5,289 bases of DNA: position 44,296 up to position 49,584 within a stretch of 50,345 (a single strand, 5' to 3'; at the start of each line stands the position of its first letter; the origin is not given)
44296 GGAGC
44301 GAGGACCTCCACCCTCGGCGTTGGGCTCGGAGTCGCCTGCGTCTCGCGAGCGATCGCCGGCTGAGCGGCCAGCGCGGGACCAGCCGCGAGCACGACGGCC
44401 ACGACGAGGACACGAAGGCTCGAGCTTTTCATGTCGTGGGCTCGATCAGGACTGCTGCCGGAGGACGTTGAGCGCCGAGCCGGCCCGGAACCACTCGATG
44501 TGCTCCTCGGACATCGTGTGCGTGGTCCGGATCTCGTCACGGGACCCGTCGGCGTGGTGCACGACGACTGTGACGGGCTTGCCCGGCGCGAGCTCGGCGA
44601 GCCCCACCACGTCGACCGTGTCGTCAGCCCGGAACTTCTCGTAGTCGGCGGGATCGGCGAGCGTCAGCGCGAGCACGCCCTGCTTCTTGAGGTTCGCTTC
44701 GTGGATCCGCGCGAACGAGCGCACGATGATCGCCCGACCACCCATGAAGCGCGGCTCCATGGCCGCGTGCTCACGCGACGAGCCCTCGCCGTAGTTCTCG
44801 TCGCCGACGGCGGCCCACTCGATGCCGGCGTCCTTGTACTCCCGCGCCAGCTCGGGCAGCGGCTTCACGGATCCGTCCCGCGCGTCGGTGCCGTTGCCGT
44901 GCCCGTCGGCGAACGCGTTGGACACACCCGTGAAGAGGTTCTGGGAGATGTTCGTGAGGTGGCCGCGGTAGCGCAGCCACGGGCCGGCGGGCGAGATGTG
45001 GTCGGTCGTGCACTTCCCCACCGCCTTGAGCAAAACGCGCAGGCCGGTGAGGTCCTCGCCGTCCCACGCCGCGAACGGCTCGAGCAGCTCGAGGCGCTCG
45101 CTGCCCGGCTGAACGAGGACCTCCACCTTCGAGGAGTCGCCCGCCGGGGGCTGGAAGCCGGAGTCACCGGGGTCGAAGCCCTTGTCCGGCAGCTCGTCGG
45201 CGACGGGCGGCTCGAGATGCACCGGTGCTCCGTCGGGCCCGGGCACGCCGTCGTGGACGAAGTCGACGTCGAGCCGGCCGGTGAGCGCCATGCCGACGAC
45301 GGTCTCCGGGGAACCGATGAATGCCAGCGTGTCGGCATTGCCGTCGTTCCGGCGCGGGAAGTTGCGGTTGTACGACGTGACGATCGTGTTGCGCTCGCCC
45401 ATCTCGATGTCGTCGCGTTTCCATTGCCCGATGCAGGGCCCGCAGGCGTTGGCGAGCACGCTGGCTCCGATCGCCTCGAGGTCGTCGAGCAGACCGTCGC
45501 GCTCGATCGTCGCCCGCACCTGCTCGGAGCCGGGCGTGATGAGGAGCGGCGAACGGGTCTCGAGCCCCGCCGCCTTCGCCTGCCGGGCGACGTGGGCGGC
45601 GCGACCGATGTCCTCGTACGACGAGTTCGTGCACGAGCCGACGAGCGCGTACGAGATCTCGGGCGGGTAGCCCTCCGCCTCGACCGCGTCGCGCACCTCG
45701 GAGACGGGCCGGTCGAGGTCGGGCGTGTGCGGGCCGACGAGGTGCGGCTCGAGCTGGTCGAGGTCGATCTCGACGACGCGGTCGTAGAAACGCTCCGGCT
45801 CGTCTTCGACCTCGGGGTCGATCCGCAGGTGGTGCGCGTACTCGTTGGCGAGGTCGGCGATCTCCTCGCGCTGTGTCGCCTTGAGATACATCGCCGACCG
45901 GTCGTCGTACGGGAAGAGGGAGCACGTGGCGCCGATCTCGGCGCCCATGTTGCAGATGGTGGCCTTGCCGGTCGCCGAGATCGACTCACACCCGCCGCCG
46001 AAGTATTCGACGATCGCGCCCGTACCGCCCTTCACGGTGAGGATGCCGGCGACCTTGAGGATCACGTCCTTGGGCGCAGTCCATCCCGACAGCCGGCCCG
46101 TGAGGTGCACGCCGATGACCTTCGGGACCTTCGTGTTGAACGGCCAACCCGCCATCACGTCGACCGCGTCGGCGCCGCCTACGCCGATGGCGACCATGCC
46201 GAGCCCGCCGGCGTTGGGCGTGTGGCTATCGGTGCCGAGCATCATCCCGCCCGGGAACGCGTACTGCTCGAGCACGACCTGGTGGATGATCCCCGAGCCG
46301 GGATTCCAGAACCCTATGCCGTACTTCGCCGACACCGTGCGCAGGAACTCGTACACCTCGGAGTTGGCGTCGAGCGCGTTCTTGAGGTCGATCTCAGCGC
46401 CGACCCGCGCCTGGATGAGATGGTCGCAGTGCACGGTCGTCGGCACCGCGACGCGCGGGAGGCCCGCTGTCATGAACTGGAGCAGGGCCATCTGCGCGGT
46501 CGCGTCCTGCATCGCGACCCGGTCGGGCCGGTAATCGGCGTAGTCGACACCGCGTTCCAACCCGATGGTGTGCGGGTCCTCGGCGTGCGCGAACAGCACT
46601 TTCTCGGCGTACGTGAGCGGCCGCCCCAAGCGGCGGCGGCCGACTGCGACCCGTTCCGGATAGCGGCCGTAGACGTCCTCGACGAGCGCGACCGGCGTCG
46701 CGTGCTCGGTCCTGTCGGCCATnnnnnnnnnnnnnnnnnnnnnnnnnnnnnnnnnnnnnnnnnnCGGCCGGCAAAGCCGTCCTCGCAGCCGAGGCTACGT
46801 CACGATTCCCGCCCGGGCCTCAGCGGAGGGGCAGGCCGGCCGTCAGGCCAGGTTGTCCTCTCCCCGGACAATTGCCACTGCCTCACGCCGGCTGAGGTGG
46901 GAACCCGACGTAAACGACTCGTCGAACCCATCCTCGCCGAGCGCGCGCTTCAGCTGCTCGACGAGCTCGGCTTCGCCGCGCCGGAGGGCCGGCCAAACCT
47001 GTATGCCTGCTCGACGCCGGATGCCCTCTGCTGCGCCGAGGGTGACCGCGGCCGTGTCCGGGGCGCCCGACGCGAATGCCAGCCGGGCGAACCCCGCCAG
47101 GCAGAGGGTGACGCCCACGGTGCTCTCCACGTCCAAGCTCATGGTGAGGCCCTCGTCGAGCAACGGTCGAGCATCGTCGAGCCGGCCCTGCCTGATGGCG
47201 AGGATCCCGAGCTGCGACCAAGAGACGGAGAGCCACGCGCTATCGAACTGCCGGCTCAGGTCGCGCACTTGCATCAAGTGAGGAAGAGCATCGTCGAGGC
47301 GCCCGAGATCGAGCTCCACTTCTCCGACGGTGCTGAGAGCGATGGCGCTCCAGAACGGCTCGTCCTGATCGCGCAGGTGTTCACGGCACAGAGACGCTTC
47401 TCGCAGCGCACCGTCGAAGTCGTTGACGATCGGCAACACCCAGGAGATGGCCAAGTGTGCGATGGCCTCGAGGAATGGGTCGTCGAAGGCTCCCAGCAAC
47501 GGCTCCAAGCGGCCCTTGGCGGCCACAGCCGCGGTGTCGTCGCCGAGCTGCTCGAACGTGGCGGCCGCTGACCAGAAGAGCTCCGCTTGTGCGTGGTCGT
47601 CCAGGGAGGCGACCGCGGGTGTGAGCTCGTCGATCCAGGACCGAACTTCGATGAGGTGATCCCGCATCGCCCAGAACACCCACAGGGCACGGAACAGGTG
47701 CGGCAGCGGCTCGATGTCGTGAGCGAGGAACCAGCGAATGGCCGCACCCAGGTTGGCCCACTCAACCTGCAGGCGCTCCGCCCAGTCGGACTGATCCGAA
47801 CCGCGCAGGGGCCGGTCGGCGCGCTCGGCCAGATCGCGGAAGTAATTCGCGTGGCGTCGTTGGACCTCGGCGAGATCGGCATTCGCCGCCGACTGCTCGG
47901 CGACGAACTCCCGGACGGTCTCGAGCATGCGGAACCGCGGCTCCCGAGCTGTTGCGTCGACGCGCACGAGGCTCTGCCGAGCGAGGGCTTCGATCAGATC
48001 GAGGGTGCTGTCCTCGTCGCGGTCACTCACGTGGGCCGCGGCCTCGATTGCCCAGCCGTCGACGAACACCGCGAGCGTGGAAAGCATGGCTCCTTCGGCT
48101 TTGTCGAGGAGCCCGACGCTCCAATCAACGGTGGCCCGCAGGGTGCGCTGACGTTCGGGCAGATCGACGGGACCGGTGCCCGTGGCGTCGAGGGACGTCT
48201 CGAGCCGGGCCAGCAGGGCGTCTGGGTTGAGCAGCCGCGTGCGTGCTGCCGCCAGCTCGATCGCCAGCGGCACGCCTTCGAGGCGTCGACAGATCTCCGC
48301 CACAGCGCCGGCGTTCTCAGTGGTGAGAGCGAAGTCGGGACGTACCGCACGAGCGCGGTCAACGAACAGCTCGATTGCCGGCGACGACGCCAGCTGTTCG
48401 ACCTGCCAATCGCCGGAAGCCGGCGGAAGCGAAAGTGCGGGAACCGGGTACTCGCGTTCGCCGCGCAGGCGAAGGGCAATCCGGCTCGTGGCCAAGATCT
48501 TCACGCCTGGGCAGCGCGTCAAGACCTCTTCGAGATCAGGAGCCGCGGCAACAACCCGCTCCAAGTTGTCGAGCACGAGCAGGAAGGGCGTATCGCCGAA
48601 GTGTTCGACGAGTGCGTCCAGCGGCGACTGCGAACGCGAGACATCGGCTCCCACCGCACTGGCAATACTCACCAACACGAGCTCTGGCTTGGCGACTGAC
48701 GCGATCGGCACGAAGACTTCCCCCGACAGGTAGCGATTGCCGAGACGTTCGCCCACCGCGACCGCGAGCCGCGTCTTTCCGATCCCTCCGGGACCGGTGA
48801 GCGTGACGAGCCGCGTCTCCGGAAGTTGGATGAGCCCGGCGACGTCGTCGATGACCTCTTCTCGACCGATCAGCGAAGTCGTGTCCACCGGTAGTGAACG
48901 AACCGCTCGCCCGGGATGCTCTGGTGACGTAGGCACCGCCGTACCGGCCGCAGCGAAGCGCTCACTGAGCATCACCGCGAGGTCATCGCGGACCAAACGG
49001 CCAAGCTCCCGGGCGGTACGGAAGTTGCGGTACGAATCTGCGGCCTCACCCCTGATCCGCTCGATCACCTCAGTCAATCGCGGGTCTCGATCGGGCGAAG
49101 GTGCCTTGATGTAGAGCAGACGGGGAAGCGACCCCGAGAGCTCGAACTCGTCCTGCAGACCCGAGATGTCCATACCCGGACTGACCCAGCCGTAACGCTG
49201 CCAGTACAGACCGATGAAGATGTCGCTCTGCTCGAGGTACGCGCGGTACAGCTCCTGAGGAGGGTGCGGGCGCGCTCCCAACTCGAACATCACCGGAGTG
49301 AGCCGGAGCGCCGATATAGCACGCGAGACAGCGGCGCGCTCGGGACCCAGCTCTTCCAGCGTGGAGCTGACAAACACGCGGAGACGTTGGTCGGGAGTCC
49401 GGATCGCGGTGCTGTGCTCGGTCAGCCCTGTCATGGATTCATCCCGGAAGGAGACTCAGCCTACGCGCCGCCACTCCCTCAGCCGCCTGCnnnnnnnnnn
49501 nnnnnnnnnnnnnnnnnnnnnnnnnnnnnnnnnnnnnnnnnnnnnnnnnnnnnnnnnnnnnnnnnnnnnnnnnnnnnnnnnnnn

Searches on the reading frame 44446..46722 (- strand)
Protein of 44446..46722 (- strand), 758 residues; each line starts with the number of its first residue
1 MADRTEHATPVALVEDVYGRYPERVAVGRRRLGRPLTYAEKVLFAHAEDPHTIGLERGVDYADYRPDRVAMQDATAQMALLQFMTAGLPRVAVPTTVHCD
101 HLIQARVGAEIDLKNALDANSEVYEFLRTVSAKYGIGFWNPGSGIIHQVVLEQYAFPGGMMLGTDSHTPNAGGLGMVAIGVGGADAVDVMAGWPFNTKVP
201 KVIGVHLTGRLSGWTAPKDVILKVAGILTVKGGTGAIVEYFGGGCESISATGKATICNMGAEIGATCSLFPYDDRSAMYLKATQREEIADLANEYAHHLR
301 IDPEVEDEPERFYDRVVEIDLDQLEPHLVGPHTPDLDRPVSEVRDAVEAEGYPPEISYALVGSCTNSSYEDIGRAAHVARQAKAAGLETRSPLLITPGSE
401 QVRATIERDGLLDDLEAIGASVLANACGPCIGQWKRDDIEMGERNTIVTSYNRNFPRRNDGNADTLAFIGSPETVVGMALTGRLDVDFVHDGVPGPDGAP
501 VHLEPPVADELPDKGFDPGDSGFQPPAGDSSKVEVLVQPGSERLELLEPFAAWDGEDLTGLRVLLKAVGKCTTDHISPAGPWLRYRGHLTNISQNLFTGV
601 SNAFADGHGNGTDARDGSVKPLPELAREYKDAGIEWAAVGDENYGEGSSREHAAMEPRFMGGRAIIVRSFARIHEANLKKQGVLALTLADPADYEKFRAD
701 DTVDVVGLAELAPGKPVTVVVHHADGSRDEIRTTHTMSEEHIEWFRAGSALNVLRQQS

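Call 15: search_protein_families(library=pfam, proteins=[window:44446-46722:-])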
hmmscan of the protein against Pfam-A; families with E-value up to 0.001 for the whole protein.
window:44446-46722:- (758 aa): 2 families
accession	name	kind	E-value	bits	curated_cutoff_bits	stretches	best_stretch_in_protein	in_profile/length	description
PF00330.25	Aconitase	-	1.1e-139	466.9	28.7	1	41-482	2-463/463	Aconitase family (aconitate hydratase)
PF00694.25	Aconitase_C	-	5.7e-35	120.9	22.8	1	563-690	3-130/131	Aconitase C-terminal domain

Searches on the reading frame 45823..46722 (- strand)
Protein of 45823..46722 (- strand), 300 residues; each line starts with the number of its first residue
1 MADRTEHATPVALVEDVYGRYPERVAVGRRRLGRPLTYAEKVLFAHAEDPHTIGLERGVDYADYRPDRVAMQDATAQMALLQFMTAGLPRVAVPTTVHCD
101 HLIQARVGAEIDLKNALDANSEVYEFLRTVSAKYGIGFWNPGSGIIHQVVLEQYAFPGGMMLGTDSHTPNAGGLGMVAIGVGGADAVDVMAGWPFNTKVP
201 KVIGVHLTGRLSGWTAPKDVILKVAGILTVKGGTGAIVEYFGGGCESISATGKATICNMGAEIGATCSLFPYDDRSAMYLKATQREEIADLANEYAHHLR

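Call 61: find_homologous_proteins(query=window:45823-46722:-, max_evalue=1e-40)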
Query window:45823-46722:- (300 aa): 7756 proteins with E <= 1e-40 among 8000 candidates; the best 120 are listed.
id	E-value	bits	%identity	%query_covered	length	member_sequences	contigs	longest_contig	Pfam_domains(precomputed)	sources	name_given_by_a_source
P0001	6.8e-182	621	92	100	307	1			PF00330.26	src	-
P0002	3.3e-180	616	91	100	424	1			PF00330.26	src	-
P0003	4.2e-180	616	91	100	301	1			PF00330.26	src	-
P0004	2.9e-179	613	90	100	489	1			PF00330.26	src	-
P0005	3.6e-178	609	89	100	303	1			PF00330.26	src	-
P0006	1.7e-177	607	92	100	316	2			PF00330.26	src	-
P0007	6.6e-177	605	90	100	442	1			PF00330.26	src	-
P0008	1.7e-175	600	90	100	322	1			PF00330.26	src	-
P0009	2.3e-175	600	89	100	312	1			PF00330.26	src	-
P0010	3.5e-175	599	89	100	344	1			PF00330.26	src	-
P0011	4.4e-173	593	89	100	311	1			PF00330.26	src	-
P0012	6.7e-173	592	88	100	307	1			PF00330.26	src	-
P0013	1.1e-172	591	88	100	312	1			PF00330.26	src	-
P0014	1.8e-172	591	87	100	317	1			PF00330.26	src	-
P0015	4.7e-172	589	88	100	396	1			PF00330.26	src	-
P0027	7.6e-167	572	85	100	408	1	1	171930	PF00330.26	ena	-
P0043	2.4e-164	564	84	100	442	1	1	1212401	PF00330.26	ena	-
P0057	1.7e-161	554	83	100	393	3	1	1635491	PF00330.26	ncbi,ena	-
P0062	2.1e-160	551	82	100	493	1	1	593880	PF00330.26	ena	-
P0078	3.6e-157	540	88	89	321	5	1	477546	PF00330.26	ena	-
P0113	4.2e-151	520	80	95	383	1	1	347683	PF00330.26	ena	-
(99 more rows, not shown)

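Call 62: find_encoding_contigs(protein=P0027, flank=600, max_places=1)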
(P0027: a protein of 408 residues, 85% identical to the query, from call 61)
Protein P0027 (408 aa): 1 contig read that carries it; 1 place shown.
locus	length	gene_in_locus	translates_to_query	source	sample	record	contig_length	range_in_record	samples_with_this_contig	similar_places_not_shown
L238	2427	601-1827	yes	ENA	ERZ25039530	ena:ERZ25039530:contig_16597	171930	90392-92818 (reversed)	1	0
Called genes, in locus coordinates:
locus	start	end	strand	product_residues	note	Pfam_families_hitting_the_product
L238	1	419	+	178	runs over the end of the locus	-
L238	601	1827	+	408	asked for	PF00330:Aconitase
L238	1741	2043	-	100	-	-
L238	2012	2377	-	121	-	-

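Call 63: find_encoding_contigs(protein=P0043, flank=600, max_places=1)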
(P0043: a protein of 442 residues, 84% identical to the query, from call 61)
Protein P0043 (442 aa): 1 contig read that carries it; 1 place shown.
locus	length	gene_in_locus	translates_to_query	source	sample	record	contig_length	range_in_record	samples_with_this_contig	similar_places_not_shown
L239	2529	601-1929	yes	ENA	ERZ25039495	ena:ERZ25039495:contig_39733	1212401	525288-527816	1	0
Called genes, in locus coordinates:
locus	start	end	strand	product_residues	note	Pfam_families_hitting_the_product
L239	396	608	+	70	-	PF07702:UTRA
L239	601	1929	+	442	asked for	PF00330:Aconitase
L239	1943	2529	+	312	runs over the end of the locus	PF00694:Aconitase_C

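Call 64: find_encoding_contigs(protein=P0057, flank=600, max_places=1)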
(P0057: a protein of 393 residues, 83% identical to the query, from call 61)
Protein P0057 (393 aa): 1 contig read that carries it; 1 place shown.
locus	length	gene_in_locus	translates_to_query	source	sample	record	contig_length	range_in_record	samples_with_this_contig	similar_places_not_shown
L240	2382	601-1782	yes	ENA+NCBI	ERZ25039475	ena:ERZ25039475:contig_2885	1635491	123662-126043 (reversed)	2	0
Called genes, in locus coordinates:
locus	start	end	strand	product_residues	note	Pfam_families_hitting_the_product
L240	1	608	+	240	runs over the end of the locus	PF00392:GntR, PF02082:Rrf2 (weak), PF07702:UTRA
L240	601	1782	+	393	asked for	PF00330:Aconitase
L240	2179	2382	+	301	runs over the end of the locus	PF00694:Aconitase_C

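Call 65: find_encoding_contigs(protein=P0062, flank=600, max_places=1)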
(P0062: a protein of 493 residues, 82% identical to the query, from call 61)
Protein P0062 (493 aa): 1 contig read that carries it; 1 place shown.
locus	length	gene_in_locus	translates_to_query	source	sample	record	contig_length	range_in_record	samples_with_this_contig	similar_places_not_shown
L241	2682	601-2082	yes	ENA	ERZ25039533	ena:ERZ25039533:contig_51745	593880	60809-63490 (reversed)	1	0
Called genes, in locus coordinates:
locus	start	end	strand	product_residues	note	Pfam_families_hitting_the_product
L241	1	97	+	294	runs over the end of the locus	PF09995:MPAB_Lcp_cat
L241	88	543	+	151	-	PF02082:Rrf2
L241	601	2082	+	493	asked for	PF00330:Aconitase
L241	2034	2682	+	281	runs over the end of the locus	PF00694:Aconitase_C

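Call 66: find_encoding_contigs(protein=P0078, flank=600, max_places=1)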
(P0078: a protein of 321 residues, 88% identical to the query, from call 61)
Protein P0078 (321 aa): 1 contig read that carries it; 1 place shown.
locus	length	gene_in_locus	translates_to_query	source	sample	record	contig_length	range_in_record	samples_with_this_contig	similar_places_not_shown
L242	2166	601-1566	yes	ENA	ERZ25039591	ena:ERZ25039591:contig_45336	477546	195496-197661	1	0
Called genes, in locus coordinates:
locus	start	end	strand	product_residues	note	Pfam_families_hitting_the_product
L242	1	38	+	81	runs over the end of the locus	-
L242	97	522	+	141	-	PF02082:Rrf2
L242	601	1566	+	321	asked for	PF00330:Aconitase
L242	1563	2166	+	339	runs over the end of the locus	PF00330:Aconitase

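Call 67: find_encoding_contigs(protein=P0113, flank=600, max_places=1)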
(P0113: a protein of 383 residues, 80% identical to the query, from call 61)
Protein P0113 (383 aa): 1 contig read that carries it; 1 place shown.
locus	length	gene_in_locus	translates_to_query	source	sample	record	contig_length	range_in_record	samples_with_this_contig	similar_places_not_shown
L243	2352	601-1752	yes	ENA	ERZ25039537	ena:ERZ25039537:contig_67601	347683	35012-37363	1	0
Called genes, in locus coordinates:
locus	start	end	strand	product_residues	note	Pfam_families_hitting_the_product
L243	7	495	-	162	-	PF12802:MarR_2, PF01047:MarR, PF13463:HTH_27 (faint)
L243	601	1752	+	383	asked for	PF00330:Aconitase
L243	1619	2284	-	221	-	-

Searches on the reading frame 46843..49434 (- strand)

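Call 15: search_protein_families(library=pfam, proteins=[window:46843-49434:-])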
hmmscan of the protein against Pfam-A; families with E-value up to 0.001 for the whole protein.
window:46843-49434:- (863 aa): 9 families
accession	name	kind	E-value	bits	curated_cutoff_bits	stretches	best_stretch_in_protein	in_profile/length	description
PF13271.11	DUF4062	-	2e-18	66.8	24.7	1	19-98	1-80/82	Domain of unknown function (DUF4062)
PF13424.12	TPR_12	-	1.6e-09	38.2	30.1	1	697-765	3-74/77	Tetratricopeptide repeat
PF13401.12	AAA_22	-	2.9e-06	28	27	1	208-305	6-105/130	AAA domain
PF13191.12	AAA_16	-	1.7e-05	25.8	32.6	1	188-305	2-155/167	AAA ATPase domain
PF17874.7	TPR_MalT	-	2.5e-05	24.2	45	1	662-815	45-201/336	MalT-like TPR region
PF07721.20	TPR_4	-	6.8e-05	23.6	27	0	739-761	4-26/26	Tetratricopeptide repeat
PF14559.12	TPR_19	-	0.00021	22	25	0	708-762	2-51/68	Tetratricopeptide repeat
PF13374.12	TPR_10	-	0.00028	21.2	27.5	0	741-765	7-31/42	Tetratricopeptide repeat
PF07719.23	TPR_2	-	0.00057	20.2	27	0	739-763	4-28/34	Tetratricopeptide repeat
